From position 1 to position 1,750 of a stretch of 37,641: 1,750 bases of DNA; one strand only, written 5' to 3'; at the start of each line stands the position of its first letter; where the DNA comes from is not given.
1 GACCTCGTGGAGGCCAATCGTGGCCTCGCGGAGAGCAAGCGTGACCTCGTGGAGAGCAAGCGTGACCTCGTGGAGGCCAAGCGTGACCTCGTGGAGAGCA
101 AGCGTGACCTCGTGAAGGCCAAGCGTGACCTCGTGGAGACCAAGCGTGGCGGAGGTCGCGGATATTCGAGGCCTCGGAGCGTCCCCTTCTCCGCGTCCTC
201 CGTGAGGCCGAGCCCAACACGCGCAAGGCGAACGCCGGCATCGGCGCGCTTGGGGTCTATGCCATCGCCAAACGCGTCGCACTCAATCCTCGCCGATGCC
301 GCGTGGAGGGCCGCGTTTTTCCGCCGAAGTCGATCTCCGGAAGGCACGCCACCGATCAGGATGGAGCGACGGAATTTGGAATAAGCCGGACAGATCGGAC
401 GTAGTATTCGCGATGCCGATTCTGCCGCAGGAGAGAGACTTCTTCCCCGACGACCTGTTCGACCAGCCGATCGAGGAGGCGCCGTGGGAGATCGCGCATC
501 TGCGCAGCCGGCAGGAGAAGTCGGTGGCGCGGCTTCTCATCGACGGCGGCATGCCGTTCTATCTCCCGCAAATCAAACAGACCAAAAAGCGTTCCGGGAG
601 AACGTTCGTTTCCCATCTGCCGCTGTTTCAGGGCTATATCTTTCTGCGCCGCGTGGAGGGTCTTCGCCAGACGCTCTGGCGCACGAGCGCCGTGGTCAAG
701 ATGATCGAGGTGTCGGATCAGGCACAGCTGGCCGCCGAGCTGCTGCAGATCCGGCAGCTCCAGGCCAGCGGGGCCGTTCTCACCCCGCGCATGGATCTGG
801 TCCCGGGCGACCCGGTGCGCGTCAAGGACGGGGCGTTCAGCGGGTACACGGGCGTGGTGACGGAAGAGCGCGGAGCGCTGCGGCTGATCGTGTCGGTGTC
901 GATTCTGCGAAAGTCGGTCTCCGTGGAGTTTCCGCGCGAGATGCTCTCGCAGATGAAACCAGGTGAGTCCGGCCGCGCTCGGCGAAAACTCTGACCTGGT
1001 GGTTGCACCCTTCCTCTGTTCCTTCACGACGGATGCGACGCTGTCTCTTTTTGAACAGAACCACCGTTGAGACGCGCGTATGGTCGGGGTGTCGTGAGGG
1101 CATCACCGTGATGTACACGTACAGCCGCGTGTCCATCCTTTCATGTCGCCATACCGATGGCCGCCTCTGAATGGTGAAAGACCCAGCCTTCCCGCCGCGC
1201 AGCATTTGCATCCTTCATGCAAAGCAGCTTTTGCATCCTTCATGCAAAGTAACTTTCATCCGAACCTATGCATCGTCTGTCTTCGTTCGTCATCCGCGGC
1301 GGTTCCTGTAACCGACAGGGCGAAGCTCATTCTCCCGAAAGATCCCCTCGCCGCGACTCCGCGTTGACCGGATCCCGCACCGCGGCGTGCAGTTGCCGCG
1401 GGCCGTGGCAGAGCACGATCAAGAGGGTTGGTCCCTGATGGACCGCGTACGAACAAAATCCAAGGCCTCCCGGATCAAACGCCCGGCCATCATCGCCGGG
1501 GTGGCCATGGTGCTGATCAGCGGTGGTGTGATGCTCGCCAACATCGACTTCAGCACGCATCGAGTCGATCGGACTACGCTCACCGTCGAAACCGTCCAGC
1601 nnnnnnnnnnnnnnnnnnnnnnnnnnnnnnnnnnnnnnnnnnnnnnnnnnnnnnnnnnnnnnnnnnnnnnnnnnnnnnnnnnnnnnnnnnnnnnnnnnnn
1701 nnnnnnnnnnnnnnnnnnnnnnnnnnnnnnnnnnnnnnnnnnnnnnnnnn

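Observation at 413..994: Specialised NusG paralog heading a co-directional operon longer than 36 kb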

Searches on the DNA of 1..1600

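Call 45: search_rna_families(source=window, start=1, end=1600, threshold=evalue, max_evalue=10, show_alignments=3)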
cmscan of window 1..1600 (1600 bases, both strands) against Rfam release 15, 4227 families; matches with E-value up to 10: 4.
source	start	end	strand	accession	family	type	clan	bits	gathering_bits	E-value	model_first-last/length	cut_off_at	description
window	151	201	-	RF03101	RAGATH-31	Gene; sRNA;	-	21.7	71.8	0.35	1-54/54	no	RAGATH-31 RNA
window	1256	1297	-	RF01737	flpD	Cis-reg;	-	16.3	40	2.8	1-47/47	no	flpD RNA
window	286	360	-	RF02466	Ms_AS-8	Gene; sRNA;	-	14.8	48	7.9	1-74/74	no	Actinobacteria sRNA Ms_AS-8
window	1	177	-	RF01877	MIAT_exon5_3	Gene; lncRNA;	-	11.6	90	0.43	1-160/382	3'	Myocardial infarction associated transcript exon 5 conserved region 3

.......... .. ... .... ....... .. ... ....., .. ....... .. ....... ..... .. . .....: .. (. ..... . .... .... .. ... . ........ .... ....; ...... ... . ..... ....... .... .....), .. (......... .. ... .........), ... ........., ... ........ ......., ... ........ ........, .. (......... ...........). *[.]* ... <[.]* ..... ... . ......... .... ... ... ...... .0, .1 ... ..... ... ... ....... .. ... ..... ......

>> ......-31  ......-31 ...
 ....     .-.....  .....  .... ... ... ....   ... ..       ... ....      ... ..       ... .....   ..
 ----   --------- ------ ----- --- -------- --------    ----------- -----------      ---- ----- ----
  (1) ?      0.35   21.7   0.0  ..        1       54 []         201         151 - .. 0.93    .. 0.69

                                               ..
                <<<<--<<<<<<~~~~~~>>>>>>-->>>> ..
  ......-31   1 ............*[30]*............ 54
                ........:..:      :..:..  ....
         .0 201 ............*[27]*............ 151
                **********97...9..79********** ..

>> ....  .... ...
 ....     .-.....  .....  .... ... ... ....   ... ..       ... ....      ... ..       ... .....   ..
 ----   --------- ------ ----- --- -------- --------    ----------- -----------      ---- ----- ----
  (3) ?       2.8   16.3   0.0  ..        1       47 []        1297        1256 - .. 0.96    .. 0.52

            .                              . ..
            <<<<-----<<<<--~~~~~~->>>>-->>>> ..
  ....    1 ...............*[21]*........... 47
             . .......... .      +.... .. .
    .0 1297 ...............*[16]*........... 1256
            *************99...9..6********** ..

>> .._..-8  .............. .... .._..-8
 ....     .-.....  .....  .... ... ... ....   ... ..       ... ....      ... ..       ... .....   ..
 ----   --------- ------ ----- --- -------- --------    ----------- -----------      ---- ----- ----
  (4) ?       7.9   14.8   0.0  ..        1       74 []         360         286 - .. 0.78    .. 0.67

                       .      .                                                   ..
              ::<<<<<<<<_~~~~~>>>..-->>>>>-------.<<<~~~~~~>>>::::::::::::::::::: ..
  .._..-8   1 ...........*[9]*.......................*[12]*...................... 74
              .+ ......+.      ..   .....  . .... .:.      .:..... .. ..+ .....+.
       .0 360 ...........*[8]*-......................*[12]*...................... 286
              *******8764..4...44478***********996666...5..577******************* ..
